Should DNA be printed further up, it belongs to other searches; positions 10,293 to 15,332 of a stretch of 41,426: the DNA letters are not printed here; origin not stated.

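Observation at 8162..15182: A 7-kb two-gene surface-fibre/adhesin cassette sits in the otherwise conserved veg-spoVG interval, with no sortase or mobility genes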

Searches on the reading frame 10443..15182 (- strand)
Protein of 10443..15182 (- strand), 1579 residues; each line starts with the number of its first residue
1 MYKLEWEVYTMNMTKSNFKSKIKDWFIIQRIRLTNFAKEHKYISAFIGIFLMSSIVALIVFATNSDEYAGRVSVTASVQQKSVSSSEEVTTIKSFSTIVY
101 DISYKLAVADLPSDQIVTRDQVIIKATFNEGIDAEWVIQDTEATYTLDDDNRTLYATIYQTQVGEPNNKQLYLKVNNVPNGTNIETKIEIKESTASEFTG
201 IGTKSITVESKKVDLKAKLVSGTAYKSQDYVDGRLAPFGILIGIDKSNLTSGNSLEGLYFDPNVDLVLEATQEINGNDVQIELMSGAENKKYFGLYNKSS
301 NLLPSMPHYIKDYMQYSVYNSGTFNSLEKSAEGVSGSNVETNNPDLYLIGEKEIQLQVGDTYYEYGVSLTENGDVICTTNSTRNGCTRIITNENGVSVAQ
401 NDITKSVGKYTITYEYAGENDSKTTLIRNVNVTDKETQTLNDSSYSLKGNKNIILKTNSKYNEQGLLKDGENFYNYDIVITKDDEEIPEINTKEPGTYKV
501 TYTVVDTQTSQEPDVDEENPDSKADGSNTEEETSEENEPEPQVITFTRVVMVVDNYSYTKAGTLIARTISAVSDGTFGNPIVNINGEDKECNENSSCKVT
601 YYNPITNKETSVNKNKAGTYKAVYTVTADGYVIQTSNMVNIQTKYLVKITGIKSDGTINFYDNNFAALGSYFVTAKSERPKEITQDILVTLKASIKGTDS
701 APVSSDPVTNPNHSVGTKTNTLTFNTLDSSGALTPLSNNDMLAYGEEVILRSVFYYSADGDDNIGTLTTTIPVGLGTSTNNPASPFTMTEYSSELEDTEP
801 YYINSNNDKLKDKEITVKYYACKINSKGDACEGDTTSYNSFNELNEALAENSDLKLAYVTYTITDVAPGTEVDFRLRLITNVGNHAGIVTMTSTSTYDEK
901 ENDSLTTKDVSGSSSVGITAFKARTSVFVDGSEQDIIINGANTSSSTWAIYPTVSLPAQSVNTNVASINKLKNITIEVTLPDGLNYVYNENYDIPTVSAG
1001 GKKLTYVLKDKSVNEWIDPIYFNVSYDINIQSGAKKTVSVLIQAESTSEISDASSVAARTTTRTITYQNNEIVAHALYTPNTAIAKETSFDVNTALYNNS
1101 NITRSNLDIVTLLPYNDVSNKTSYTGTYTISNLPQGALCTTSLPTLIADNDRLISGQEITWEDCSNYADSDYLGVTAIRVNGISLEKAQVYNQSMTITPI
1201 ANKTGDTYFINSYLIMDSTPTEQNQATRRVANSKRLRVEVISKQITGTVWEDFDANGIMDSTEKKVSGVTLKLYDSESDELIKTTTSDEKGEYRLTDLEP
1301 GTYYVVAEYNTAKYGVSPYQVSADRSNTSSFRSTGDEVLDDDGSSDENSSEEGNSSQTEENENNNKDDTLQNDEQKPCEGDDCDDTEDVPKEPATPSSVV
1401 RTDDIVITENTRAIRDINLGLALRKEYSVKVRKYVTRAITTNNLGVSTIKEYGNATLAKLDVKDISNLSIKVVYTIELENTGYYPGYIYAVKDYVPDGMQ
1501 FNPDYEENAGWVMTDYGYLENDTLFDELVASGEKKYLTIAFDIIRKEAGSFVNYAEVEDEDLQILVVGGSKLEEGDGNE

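Call 3: search_protein_families(library=pfam, proteins=[window:10443-15182:-], max_evalue=0.1)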
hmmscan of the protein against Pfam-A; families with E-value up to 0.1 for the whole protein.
window:10443-15182:- (1579 aa): 8 families
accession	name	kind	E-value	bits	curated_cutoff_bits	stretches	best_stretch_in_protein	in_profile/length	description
PF17210.9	SdrD_B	-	3.4e-16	59.9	29.7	1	1245-1334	3-90/112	SdrD B-like domain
PF16403.11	Bact_surface_Ig-like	-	3.1e-10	40.4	27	2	446-508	2-59/71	Bacterial surface protein, Ig-like domain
PF17802.7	SpaA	-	2e-07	31.5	23.1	1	1260-1309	9-60/91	Prealbumin-like fold domain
PF13620.12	CarboxypepD_reg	-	2.4e-07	31.4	32.3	1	1259-1327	7-75/82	Carboxypeptidase regulatory-like domain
PF13715.12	CarbopepD_reg_2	-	0.01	16.3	32.2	1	1260-1331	7-74/88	CarboxypepD_reg-like domain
PF11974.14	bMG3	-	0.014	15.8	34.9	1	1263-1310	25-76/103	Bacterial alpha-2-macroglobulin MG3 domain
PF01060.29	TTR-52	-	0.018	16.1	24.9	0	1263-1296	8-44/79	Transthyretin-like family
PF22902.2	NOMO1-like_9th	-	0.036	14.3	27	0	1263-1306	10-53/75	BOS complex subunit NOMO1-like, beta sandwich domain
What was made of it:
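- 10917..11462 (-): BIG residues 1231-1412: an SdrD_B-like domain carrying a disordered acidic insert (about residues 1321-1380). Pfam E 3e-16 (call 3).
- Checked: Gene 1: SdrD_B at E 3e-16, plus two significant Bact_surface_Ig-like stretches (call 3).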

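Call 4: search_protein_families(library=ncbifam, proteins=[window:10443-15182:-], max_evalue=0.1)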
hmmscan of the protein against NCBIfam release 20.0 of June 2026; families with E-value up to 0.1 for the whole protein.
window:10443-15182:- (1579 aa): 1 family
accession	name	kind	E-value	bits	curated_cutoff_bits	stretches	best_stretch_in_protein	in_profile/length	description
NF058648.1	ECF_sub_HI1622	equivalog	0.021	14.8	100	1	1262-1349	35-110/180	NikL family nickel/cobalt ECF transporter subunit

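Call 8: find_homologous_proteins(query=window:10443-15182:-)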
Query window:10443-15182:- (1579 aa): 57 proteins with E <= 0.001 among 8000 candidates.
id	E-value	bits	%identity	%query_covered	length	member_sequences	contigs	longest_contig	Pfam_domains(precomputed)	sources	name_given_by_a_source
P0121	0.0e+0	3429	100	99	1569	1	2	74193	PF17802.8,PF16403.12,PF13620.13,PF22904.4,PF17210.10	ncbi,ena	-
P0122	0.0e+0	2754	80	99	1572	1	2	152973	PF17802.8,PF16403.12,PF13620.13,PF22904.4,PF17210.10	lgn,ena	-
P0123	0.0e+0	2706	80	99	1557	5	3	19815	PF17802.8,PF16403.12,PF13620.13,PF22904.4,PF17210.10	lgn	-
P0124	0.0e+0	2190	68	99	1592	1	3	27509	PF17802.8,PF16403.12,PF13620.13,PF22904.4,PF17210.10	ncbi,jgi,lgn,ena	jgi:hypothetical protein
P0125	0.0e+0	1992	61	99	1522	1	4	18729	PF17802.8,PF16403.12,PF13620.13,PF22904.4,PF17210.10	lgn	-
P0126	0.0e+0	1952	61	99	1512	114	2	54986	PF17802.8,PF16403.12,PF13620.13,PF22904.4,PF17210.10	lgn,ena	-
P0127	0.0e+0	1952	60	99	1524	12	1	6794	PF17802.8,PF16403.12,PF13620.13,PF22904.4,PF17210.10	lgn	-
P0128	0.0e+0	1898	59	99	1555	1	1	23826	PF17802.8,PF16403.12,PF13620.13,PF22904.4,PF17210.10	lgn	-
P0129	0.0e+0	1861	59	99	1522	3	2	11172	PF16403.12,PF13620.13,PF22904.4,PF17210.10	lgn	-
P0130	0.0e+0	1789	57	99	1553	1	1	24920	PF00404.25,PF17802.8,PF16403.12,PF13620.13,PF22904.4,PF17210.10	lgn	-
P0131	0.0e+0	1733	56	99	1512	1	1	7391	PF17802.8,PF16403.12,PF13620.13,PF22904.4,PF17210.10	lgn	-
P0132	0.0e+0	1717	55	99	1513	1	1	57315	PF17802.8,PF16403.12,PF13620.13,PF22904.4,PF17210.10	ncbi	-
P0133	0.0e+0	1653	54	99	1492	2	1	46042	PF17802.8,PF16403.12,PF13620.13,PF22904.4,PF17210.10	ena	-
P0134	0.0e+0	1643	55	99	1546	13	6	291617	PF00404.25,PF16403.12,PF22904.4,PF17210.10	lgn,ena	-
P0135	0.0e+0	1633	53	99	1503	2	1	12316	PF17802.8,PF16403.12,PF13620.13,PF22904.4,PF17210.10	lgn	-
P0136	0.0e+0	1628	54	99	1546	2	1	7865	PF00404.25,PF17802.8,PF16403.12,PF13620.13,PF22904.4,PF17210.10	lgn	-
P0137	0.0e+0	1614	54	99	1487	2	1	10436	PF16403.12,PF22904.4,PF17210.10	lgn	-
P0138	0.0e+0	1607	52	99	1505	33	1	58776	PF17802.8,PF16403.12,PF13620.13,PF22904.4,PF17210.10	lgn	-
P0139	0.0e+0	1580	51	99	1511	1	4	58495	PF17802.8,PF16403.12,PF13620.13,PF22904.4,PF17210.10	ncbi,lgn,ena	-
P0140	0.0e+0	1549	51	99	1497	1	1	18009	PF17802.8,PF16403.12,PF13620.13,PF22904.4,PF17210.10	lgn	-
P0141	0.0e+0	1542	52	99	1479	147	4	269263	PF16403.12,PF13620.13,PF22904.4,PF17210.10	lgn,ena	-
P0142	0.0e+0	1537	52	99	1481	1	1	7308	PF17802.8,PF16403.12,PF13620.13,PF22904.4,PF17210.10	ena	-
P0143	0.0e+0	1529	52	99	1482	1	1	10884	PF17802.8,PF16403.12,PF13620.13,PF22904.4,PF17210.10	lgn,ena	-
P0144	0.0e+0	1522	52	99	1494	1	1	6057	PF16403.12,PF13620.13,PF22904.4,PF17210.10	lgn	-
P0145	0.0e+0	1516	51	99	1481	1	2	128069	PF16403.12,PF13620.13,PF22904.4,PF17210.10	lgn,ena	-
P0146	0.0e+0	1516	51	99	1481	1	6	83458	PF16403.12,PF13620.13,PF22904.4,PF17210.10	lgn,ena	-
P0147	0.0e+0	1514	51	99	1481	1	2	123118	PF16403.12,PF13620.13,PF22904.4,PF17210.10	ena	-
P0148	0.0e+0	1513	51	99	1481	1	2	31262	PF16403.12,PF13620.13,PF22904.4,PF17210.10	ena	-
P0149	0.0e+0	1513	51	99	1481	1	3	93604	PF16403.12,PF13620.13,PF22904.4,PF17210.10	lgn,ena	-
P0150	0.0e+0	1512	51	99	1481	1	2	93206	PF16403.12,PF13620.13,PF22904.4,PF17210.10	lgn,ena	-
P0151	0.0e+0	1509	51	99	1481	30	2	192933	PF16403.12,PF13620.13,PF22904.4,PF17210.10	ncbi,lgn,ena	-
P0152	0.0e+0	1509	51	99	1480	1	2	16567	PF16403.12,PF13620.13,PF22904.4,PF17210.10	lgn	-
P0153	0.0e+0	1509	51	99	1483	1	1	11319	PF17802.8,PF16403.12,PF13620.13,PF22904.4,PF17210.10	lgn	-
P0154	0.0e+0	1279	46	99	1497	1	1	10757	PF16403.12,PF17210.10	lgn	-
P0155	0.0e+0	1242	44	98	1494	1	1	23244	PF17802.8,PF16403.12,PF17210.10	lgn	-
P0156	0.0e+0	1196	43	83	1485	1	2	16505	PF17802.8,PF16403.12,PF22904.4,PF17210.10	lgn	-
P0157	0.0e+0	1113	43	99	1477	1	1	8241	PF16403.12,PF22904.4,PF17210.10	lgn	-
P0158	0.0e+0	1043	42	99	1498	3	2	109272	PF17802.8,PF16403.12,PF17210.10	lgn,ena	-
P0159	0.0e+0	1024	41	99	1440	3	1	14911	PF17802.8,PF16403.12,PF17210.10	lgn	-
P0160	1.5e-287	976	38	84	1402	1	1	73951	PF16403.12,PF17210.10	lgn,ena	-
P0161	2.1e-287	975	41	99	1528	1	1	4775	PF16403.12,PF17210.10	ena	-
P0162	6.2e-177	609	33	98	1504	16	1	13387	PF17210.10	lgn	-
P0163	1.7e-167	578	33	99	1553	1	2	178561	PF17802.8,PF17210.10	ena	-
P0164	1.6e-164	568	33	98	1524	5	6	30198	PF13620.13,PF22904.4,PF17210.10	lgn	-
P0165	1.5e-163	565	57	11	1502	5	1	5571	PF17210.10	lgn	-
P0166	2.7e-158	547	32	99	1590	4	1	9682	PF17210.10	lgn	-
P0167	4.9e-147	510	30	59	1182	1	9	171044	PF17210.10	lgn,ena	-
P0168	2.2e-145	504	30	59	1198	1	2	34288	PF17210.10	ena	-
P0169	2.4e-145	504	30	59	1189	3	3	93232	PF17210.10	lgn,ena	-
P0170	9.3e-144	499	30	59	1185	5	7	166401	PF17210.10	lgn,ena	-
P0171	2.0e-143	498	30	59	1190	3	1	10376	PF17210.10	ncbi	-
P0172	2.1e-141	491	29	59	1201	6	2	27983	PF17210.10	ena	-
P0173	4.7e-140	487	30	59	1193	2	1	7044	PF17210.10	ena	-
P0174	1.1e-34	138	26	41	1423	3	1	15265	PF13620.13,PF22904.4,PF17210.10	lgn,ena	-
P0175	3.7e-24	103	46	4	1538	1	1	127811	PF23623.2,PF13385.14,PF17802.8,PF23193.2,PF13620.13,PF20608.5,PF17210.10,PF26745.1,PF13715.13,PF24421.2,PF22898.3,PF23608.2,PF09430.17,PF22904.4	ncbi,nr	ncbi:MAG: carboxypeptidase regulatory-like domain-containing protein [Candidatus Thiodiazotropha sp.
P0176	5.9e-24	102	40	4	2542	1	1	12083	PF07495.20,PF23623.2,PF17802.8,PF23193.2,PF13620.13,PF17210.10,PF13715.13,PF01060.30,PF11008.15,PF11974.15,PF18962.8,PF24421.2,PF09430.17,PF22904.4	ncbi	-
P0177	6.2e-20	89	37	4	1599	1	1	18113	PF07495.20,PF23194.2,PF16371.13,PF17802.8,PF23193.2,PF00775.28,PF13620.13,PF17210.10,PF13715.13,PF01060.30,PF11974.15,PF20009.5,PF24421.2,PF23196.2,PF09430.17,PF22904.4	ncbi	-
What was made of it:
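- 10443..15152 (-): Gene 1 ('BIG'), 1569 aa: a giant all-beta fibrillar surface protein. Exact database match P0121 at 1569 aa (call 8).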

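Call 26: search_solved_structures(query=A2, max_evalue=0.1, show_alignments=0)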
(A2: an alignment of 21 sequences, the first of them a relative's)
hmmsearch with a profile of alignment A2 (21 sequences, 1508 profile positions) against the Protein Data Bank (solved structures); distinct sequences matched with E-value up to 0.1: 3.
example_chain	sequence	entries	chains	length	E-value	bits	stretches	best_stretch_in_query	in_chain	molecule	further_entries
10ps_A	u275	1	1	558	6.7e-20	73.6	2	1195-1256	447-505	Serine-aspartate repeat-containing protein D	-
8vdk_A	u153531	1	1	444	1.1e-08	36.5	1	1191-1273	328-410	Serine-aspartate repeat-containing protein D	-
2kpn_A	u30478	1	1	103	0.01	16.6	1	473-600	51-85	Bacillolysin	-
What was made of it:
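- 10917..11462 (-): PDB profile hit to SdrD (call 26).
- On MSCRAMM / Sdr-type fibrillar adhesins (gene 1): PDB SdrD hit at 6.7e-20 (call 26).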

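Call 27: search_protein_families(library=pfam, alignment_id=A2, max_evalue=0.01)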
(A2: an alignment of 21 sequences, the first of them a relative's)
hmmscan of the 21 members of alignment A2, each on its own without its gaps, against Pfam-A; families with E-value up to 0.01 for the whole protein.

A. member 1, P0121 (1569 aa): 5 families
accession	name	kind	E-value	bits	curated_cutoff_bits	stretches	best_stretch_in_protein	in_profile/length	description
PF17210.9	SdrD_B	-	3.4e-16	59.9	29.7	1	1235-1324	3-90/112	SdrD B-like domain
PF16403.11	Bact_surface_Ig-like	-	2.9e-10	40.5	27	2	436-498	2-59/71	Bacterial surface protein, Ig-like domain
PF17802.7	SpaA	-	2e-07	31.5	23.1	1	1250-1299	9-60/91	Prealbumin-like fold domain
PF13620.12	CarboxypepD_reg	-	2.4e-07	31.4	32.3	1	1249-1317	7-75/82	Carboxypeptidase regulatory-like domain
PF13715.12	CarbopepD_reg_2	-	0.0099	16.3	32.2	1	1250-1321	7-74/88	CarboxypepD_reg-like domain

B. families by the number of members that match (of 21 scanned): 12 families
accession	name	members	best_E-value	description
PF17210.9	SdrD_B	21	9.1e-18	SdrD B-like domain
PF13620.12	CarboxypepD_reg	21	8.5e-11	Carboxypeptidase regulatory-like domain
PF16403.11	Bact_surface_Ig-like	18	9.3e-16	Bacterial surface protein, Ig-like domain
PF17802.7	SpaA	17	8.6e-08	Prealbumin-like fold domain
PF23193.1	NOMO_3rd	4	0.0013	NOMO third transthyretin-like domain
PF13715.12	CarbopepD_reg_2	4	0.0037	CarboxypepD_reg-like domain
PF11974.14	bMG3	3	0.0002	Bacterial alpha-2-macroglobulin MG3 domain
PF00404.24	Dockerin_1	2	1.2e-09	Dockerin type I domain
PF01060.29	TTR-52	2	0.0044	Transthyretin-like family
PF07523.18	Big_3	1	0.0014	Bacterial Ig-like domain (group 3)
PF22902.2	NOMO1-like_9th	1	0.006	BOS complex subunit NOMO1-like, beta sandwich domain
PF22904.2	NOMO1-like_2nd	1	0.0083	BOS complex subunit NOMO1-like, second beta sandwich domain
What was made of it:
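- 10443..15152 (-): Pfam SdrD_B and Bact_surface_Ig-like (calls 3, 27).
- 13263..14147 (-): BIG residues 336-630: bacterial Ig-like repeats (PF16403), interrupted by acidic linker 1. Pfam (calls 3, 27).
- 10473..10916 (-): BIG residues 1413-1560: the C-terminal beta-sandwich domain and the most conserved part of the protein. It ends in the conserved strand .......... No Pfam family (calls 3, 27).
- On MSCRAMM / Sdr-type fibrillar adhesins (gene 1): PF17210 at E 3e-16, present in 21 of 21 homologues (calls 3, 27).
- Checked: The 'DUF11-like' C-terminal domain has no Pfam support in any of 21 homologues (calls 3, 27).
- Tried and rejected: DUF11 for the gene 1 C-terminus: no profile support (calls 3, 4, 27).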

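Call 63: find_encoding_contigs(protein=P0167, flank=8000, max_places=2)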
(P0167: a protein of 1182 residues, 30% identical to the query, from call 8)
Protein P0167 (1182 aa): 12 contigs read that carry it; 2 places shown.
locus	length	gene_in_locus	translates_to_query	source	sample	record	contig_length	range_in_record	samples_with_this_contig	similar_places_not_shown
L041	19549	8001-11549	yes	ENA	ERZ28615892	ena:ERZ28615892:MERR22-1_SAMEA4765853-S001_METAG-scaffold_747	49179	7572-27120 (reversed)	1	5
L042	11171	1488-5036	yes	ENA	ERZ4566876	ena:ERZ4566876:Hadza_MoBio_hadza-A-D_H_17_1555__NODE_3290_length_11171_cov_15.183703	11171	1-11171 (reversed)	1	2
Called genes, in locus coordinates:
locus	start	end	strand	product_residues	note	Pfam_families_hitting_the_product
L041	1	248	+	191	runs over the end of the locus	PF01195:Pept_tRNA_hydro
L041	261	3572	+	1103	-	PF17757:UvrB_inter, PF02559:CarD_TRCF_RID, PF04851:ResIII, PF00270:DEAD, PF00271:Helicase_C, PF03461:TRCF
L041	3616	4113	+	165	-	PF04014:MazE_antitoxin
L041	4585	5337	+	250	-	PF01026:TatD_DNase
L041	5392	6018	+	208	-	-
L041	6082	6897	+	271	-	PF00398:RrnaAD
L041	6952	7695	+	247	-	PF05582:Peptidase_U57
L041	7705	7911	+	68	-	PF06257:VEG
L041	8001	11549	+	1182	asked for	PF17210:SdrD_B (weak)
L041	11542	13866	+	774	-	PF17802:SpaA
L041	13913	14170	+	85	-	PF04026:SpoVG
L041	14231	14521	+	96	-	PF07873:YabP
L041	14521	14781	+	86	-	PF09578:Spore_YabQ (weak)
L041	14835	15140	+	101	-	PF04977:DivIC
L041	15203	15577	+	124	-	PF00636:Ribonuclease_3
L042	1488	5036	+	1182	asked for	PF17210:SdrD_B (weak)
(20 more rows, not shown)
